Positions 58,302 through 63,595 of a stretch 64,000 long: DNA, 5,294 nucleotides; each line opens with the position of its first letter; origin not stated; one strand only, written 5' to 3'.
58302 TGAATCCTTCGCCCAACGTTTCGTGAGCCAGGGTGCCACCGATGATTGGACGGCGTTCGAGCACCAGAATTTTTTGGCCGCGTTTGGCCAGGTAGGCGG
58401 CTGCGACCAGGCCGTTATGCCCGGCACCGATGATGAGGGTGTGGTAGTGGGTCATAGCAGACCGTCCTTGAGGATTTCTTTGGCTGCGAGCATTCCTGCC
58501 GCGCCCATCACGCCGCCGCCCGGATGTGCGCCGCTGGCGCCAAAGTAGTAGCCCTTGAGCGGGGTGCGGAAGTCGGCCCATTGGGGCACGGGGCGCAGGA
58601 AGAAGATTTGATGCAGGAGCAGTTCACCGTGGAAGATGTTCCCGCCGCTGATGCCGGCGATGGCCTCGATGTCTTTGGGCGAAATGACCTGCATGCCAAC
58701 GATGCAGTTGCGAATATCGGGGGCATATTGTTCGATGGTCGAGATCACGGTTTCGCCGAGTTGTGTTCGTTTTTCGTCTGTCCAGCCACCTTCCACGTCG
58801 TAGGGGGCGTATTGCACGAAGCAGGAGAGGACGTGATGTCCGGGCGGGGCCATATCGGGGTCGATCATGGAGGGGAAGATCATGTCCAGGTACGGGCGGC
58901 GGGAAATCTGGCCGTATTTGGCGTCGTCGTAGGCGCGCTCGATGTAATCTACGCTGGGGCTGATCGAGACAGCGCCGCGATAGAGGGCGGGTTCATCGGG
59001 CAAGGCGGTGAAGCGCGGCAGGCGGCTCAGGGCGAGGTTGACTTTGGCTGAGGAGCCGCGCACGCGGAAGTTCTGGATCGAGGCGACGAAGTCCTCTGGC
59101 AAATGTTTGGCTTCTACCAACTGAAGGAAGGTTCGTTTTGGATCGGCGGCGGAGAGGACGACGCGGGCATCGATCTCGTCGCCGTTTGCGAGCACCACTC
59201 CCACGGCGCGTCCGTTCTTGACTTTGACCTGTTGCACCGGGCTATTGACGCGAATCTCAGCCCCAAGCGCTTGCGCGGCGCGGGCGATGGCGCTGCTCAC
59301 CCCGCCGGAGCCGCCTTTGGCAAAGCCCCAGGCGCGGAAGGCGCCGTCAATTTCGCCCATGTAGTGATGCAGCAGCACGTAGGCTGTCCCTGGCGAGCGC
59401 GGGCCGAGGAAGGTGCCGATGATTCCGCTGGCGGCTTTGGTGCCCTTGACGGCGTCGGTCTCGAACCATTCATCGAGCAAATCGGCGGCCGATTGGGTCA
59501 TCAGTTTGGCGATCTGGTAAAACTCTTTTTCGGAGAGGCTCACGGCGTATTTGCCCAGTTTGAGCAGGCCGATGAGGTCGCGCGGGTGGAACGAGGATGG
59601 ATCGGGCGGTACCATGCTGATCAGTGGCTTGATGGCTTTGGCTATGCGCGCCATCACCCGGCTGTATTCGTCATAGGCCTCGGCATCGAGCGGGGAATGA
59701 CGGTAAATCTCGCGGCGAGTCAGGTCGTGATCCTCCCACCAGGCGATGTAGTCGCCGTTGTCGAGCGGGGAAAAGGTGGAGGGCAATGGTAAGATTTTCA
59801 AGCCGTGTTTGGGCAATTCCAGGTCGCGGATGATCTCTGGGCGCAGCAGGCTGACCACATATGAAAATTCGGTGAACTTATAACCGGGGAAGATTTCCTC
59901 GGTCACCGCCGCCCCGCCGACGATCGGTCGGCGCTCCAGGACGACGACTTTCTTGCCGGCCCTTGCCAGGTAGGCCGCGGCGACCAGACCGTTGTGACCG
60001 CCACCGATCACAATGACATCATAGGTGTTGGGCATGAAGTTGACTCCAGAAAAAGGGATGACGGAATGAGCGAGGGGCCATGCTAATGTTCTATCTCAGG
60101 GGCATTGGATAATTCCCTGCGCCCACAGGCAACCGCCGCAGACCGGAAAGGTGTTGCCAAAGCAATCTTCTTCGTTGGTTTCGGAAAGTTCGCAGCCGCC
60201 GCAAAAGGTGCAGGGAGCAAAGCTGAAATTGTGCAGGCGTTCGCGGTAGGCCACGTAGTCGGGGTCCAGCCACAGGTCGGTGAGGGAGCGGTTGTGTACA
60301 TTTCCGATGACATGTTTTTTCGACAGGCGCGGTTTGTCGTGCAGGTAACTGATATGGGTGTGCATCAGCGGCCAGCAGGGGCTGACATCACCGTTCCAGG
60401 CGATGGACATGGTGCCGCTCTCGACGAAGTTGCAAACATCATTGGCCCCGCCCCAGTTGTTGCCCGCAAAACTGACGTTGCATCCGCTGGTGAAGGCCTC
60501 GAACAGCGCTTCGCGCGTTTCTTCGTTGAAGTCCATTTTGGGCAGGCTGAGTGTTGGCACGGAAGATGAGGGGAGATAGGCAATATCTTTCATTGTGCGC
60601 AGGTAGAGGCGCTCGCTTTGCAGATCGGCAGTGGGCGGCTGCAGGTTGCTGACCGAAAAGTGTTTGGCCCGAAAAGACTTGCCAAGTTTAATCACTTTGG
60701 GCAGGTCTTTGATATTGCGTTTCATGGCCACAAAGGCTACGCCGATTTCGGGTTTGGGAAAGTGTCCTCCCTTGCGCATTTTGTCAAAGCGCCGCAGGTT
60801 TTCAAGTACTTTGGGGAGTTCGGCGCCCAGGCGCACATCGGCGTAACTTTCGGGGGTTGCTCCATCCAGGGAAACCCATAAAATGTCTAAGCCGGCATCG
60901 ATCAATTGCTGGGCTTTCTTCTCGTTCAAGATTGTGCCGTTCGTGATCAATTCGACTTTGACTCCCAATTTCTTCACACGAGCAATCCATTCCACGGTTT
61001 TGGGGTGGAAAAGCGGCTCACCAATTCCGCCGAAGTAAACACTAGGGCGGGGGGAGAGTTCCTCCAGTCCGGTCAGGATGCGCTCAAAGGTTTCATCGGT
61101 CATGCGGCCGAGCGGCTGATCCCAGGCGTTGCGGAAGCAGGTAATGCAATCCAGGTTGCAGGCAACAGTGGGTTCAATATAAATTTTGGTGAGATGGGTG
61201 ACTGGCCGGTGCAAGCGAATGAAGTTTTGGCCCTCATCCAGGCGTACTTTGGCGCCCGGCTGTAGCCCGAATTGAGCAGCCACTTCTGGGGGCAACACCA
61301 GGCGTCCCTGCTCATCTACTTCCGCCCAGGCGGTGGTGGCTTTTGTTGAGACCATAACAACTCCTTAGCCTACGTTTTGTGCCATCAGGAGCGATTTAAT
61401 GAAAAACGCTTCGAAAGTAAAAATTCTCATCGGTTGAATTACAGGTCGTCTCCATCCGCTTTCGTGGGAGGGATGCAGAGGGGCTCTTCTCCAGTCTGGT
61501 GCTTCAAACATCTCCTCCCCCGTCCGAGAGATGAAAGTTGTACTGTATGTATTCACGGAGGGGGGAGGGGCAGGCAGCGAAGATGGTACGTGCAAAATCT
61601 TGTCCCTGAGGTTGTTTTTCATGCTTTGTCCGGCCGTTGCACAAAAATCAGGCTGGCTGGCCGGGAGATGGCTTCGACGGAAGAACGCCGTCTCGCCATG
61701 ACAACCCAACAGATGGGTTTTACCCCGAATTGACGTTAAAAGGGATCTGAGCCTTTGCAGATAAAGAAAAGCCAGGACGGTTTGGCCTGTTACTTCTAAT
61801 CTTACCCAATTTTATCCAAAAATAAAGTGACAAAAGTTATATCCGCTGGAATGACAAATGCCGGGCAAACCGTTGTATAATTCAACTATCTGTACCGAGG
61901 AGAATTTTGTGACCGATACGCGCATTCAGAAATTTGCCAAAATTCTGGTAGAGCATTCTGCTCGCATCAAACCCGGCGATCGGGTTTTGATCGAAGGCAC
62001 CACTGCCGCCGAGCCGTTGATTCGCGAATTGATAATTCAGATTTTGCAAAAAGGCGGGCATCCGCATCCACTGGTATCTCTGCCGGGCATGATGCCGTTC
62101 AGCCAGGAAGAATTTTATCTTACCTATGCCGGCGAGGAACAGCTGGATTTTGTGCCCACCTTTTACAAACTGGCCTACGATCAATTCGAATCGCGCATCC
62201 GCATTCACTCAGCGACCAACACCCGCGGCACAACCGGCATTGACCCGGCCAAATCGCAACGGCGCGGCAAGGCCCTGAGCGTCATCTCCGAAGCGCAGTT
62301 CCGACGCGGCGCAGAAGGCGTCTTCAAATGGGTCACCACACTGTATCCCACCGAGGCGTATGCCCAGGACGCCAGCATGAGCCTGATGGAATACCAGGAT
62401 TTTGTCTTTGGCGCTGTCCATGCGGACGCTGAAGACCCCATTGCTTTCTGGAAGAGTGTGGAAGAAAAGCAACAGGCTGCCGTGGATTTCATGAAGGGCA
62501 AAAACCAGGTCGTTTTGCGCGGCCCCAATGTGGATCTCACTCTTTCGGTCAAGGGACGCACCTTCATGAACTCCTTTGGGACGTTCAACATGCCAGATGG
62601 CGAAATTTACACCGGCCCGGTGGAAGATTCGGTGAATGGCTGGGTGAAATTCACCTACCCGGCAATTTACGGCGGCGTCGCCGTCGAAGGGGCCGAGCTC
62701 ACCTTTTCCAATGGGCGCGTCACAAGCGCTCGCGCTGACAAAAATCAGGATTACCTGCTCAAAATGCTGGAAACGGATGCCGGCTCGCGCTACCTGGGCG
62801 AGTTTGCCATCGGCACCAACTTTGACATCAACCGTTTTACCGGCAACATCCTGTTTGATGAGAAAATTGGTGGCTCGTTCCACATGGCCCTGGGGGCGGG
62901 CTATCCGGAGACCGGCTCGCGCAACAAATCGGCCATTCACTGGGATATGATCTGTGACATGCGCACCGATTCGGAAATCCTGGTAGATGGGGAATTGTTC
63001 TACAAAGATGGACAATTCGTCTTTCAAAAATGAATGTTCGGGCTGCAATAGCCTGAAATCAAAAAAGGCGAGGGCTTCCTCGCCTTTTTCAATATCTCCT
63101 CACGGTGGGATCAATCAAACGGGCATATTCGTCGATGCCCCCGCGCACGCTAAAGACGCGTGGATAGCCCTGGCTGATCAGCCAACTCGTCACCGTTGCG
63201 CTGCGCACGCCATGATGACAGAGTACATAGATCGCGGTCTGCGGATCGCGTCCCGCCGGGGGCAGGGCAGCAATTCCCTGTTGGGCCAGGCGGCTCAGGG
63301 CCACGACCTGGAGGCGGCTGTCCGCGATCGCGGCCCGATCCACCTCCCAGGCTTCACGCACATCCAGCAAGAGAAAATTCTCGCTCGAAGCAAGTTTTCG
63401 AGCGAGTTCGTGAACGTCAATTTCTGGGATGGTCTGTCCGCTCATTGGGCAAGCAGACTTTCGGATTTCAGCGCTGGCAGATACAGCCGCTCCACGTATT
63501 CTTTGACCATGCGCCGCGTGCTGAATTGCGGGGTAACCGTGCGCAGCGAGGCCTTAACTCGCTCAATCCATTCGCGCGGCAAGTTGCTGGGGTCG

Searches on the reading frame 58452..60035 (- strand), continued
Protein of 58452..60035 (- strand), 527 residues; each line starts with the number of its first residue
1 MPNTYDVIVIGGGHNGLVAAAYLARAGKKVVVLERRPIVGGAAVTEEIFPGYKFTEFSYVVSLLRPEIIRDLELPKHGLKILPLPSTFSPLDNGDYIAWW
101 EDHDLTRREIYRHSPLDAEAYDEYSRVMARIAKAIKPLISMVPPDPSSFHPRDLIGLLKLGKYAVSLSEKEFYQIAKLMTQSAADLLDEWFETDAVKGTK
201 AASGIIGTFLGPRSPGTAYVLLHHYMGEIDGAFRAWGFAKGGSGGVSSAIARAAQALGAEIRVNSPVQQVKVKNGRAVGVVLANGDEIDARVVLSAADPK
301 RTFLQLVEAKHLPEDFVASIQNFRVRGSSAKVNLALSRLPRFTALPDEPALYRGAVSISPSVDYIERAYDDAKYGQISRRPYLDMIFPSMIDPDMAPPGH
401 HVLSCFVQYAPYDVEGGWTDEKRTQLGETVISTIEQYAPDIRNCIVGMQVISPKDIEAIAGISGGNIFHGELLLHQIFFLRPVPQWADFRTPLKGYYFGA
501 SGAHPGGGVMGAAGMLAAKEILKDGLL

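Call 79: search_protein_families(library=ncbifam, proteins=[L133:5554-6678:+, L137:11261-12400:+, L014:14042-15154:+], max_evalue=1e-10)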
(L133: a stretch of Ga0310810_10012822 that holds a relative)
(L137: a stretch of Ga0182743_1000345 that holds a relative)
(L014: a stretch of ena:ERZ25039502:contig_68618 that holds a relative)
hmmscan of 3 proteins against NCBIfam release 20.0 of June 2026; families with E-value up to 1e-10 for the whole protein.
L133:5554-6678:+ (374 aa): 5 families
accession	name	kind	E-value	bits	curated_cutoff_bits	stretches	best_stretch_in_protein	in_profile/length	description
NF058607.1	GlBtMonoOxGbcA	equivalog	2.1e-64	217.5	670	2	12-216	27-229/420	glycine betaine monooxygenase oxygenase subunit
TIGR03228.1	anthran_1_2_A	equivalog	5.7e-30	104.4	671.9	1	14-277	12-284/438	anthranilate 1,2-dioxygenase large subunit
NF042946.1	3PPDioc_HcaE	equivalog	3e-24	85.8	830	1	21-217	19-222/450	3-phenylpropionate/cinnamic acid dioxygenase subunit alpha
NF041684.1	ant_diox_AndAc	equivalog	1.1e-23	83.6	750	1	7-211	12-224/418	anthranilate 1,2-dioxygenase large subunit AndAc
TIGR03229.1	benzo_1_2_benA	equivalog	9.9e-22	77.4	780.95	1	12-214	10-220/433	benzoate 1,2-dioxygenase large subunit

L137:11261-12400:+ (379 aa): 5 families
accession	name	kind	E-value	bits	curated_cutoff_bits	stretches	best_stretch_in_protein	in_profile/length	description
NF058607.1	GlBtMonoOxGbcA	equivalog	2.8e-67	227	670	2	22-219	31-226/420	glycine betaine monooxygenase oxygenase subunit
NF041684.1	ant_diox_AndAc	equivalog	1.3e-27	96.5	750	1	18-215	17-222/418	anthranilate 1,2-dioxygenase large subunit AndAc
TIGR03228.1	anthran_1_2_A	equivalog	5.8e-27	94.5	671.9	1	23-163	15-155/438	anthranilate 1,2-dioxygenase large subunit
NF042946.1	3PPDioc_HcaE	equivalog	6.7e-27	94.6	830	1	26-217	18-216/450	3-phenylpropionate/cinnamic acid dioxygenase subunit alpha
TIGR03229.1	benzo_1_2_benA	equivalog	1.1e-24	87.2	780.95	1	20-216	12-216/433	benzoate 1,2-dioxygenase large subunit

L014:14042-15154:+ (370 aa): 5 families
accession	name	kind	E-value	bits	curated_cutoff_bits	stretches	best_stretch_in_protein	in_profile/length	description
NF058607.1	GlBtMonoOxGbcA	equivalog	2.6e-67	227.1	670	2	15-219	30-232/420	glycine betaine monooxygenase oxygenase subunit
NF042946.1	3PPDioc_HcaE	equivalog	1.4e-24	87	830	1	21-158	19-158/450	3-phenylpropionate/cinnamic acid dioxygenase subunit alpha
NF041684.1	ant_diox_AndAc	equivalog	4.4e-24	84.8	750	1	17-211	22-223/418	anthranilate 1,2-dioxygenase large subunit AndAc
TIGR03228.1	anthran_1_2_A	equivalog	8.4e-24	84.1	671.9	1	20-211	18-214/438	anthranilate 1,2-dioxygenase large subunit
TIGR03229.1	benzo_1_2_benA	equivalog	4.1e-20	72.1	780.95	1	12-118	10-115/433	benzoate 1,2-dioxygenase large subunit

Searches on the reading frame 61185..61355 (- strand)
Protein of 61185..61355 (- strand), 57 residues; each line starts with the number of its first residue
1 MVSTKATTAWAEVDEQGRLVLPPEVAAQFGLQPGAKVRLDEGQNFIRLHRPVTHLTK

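Call 61: predict_structure(protein=window:61185-61355:-)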
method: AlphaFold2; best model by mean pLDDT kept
length: 57 residues; sequences in the alignment: 1
mean_pLDDT: 67.7   pTM: 0.49
mean pLDDT of the five models: 67.7, 66.2, 56.7, 56.5, 54.6
residues with pLDDT >= 90: 0; 70-90: 31; 50-70: 15; < 50: 11
segments of 3 or more residues with pLDDT < 50: 1-3, 51-57
pLDDT, mean of each block of 10 residues (from residue 1): 61 82 81 77 55 43
secondary structure, 60 per line:
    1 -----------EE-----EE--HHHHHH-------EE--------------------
elements in order: H23-28

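Call 63: search_solved_structures(query=window:61185-61355:-, max_evalue=10)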
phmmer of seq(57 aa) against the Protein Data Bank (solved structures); distinct sequences matched with E-value up to 10: 5.
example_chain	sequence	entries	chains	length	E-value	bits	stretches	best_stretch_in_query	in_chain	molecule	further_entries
2glw_A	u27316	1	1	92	0.05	17.2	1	5-37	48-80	92aa long hypothetical protein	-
2ro5_A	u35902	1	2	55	0.37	14.6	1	5-54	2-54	Stage V sporulation protein T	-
1z0r_A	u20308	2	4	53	0.46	14.3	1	5-51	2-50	Transition state regulatory protein abrB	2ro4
2k1n_A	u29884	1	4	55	0.46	14.2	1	5-51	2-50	AbrB family transcriptional regulator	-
1yfb_A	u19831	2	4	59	0.71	13.7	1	5-51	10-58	Transition state regulatory protein abrB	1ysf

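Call 65: fold_search(model_id=the predicted structure, library=pdb)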
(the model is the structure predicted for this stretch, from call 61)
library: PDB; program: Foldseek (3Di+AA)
matches with E <= 10: 18; with E <= 0.001: 0
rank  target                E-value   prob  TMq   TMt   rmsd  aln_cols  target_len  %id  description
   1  9a4b_A                6.5e-01  0.38  0.48  0.33   4.0        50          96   26  Integrative model of ABRB-ATPE by crosslinking MS and deep learning (released 2024-09-18)
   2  5itm_E                7.5e-01  0.38  0.45  0.52   3.8        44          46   23  The structure of truncated histone-like protein (released 2017-01-25)
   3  5itm_F                7.5e-01  0.33  0.42  0.49   4.1        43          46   21  The structure of truncated histone-like protein (released 2017-01-25)
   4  1yfb_A                9.8e-01  0.25  0.45  0.48   4.3        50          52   26  The solution structure of the N-domain of the transcription factor abrB (released 2005-04-12)
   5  5itm_A                1.3e+00  0.28  0.45  0.52   4.0        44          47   23  The structure of truncated histone-like protein (released 2017-01-25)
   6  2w1t_B                1.6e+00  0.21  0.47  0.20   4.0        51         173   22  Crystal Structure of B. subtilis SpoVT (released 2008-11-18)
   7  2w1t_A                2.0e+00  0.14  0.40  0.17   4.0        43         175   23  Crystal Structure of B. subtilis SpoVT (released 2008-11-18)
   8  2wg6_A                4.0e+00  0.04  0.22  0.16   6.6        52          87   23  Proteasome-Activating Nucleotidase (PAN) N-domain (57-134) from Archaeoglobus fulgidus fused to GCN4, P61A Mutant (released 2009-04-28)
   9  2glw_MODEL_1_A        4.6e+00  0.06  0.29  0.20   4.1        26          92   35  The solution structure of PHS018 from pyrococcus horikoshii (released 2006-12-05)
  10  2wg5_A                4.6e+00  0.04  0.22  0.16   6.6        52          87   23  Proteasome-Activating Nucleotidase (PAN) N-domain (57-134) from Archaeoglobus fulgidus fused to GCN4 (released 2009-04-28)
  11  3cnv_A                4.9e+00  0.12  0.32  0.12   1.1        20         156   30  Crystal structure of the ligand-binding domain of a putative GntR-family transcriptional regulator from Bordetella bro (released 2008-04-29)
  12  3gew_C                6.9e+00  0.01  0.18  0.07   8.1        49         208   14  FaeE-FaeG chaperone-major pilin complex of F4 ad fimbriae (released 2009-10-20)
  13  3ice_E                7.9e+00  0.02  0.21  0.06   7.9        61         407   20  Rho transcription termination factor bound to RNA and ADP-BeF3 (released 2009-11-10)
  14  8qp8_S                8.4e+00  0.03  0.21  0.20   9.1        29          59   31  Cryo-EM Structure of Pre-B Complex (core part) (released 2024-05-22)
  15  2mrn_MODEL_1_A        8.4e+00  0.03  0.32  0.29   5.1        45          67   11  Structure of truncated EcMazE (released 2015-02-04)
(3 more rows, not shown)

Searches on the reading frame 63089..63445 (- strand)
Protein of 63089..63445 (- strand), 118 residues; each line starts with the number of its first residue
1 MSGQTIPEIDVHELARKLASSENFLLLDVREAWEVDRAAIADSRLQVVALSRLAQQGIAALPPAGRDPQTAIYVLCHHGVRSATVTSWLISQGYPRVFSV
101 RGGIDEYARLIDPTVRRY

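Call 12: search_protein_families(library=pfam, proteins=[window:63089-63445:-], max_evalue=0.00001)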
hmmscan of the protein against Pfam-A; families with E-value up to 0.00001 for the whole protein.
window:63089-63445:- (118 aa): 1 family
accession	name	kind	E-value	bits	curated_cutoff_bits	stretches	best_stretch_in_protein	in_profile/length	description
PF00581.25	Rhodanese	-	1.5e-09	38.7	22.2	1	12-108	3-100/102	Rhodanese-like domain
